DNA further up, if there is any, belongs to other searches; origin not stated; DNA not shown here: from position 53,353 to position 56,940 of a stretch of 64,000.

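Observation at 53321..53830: Autotransporter B: signal peptide and passenger are in different frames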

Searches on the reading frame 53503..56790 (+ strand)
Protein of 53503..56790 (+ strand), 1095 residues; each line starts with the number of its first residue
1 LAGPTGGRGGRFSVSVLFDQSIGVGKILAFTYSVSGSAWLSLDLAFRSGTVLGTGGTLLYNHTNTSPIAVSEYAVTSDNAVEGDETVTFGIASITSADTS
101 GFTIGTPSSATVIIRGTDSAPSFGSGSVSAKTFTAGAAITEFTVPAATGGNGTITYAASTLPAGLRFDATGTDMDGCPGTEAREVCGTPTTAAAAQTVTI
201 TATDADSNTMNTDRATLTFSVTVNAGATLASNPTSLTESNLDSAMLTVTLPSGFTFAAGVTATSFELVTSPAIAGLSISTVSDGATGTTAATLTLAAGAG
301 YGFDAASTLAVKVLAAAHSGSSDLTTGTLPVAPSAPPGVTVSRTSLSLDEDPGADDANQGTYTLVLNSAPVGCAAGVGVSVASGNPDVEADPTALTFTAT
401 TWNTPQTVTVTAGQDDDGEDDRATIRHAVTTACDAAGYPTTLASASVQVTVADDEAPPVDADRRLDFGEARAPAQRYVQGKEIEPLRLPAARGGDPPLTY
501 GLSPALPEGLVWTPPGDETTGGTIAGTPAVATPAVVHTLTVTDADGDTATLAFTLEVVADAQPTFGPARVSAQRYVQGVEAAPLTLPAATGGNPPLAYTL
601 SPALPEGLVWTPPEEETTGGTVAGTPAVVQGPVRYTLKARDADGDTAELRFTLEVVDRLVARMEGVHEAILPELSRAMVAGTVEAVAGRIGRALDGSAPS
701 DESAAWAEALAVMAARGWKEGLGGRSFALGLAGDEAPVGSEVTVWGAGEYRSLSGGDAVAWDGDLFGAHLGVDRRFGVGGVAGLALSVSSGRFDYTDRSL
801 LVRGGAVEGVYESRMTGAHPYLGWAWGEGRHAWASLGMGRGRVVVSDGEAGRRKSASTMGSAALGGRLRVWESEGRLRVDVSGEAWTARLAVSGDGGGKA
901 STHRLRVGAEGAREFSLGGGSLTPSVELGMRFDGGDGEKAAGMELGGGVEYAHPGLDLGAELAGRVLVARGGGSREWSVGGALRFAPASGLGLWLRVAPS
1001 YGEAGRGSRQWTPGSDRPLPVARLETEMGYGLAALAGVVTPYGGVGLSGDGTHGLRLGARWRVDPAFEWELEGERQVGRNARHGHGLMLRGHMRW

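Call 9: search_protein_families(library=pfam, proteins=[window:53503-56790:+], max_evalue=0.01)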
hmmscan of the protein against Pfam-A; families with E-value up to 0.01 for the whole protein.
window:53503-56790:+ (1095 aa): 1 family
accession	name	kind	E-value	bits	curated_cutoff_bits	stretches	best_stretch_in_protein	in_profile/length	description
PF03797.25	Autotransporter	-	0.00015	22.1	26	1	745-974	2-241/255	Autotransporter beta-domain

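Call 80: search_protein_families(library=ncbifam, proteins=[window:53536-56787:+], max_evalue=0.1)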
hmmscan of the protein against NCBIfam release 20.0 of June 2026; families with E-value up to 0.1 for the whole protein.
window:53536-56787:+ (1084 aa): 2 families
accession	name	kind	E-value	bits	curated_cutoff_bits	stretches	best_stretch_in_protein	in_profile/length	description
TIGR04226.1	RrgB_K2N_iso_D2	domain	0.0087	16.9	30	1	149-220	46-112/123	isopeptide-forming domain-containing fimbrial protein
TIGR03660.1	T1SS_rpt_143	domain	0.0098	15.8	66.05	0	528-554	91-116/143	T1SS-143 repeat domain-containing protein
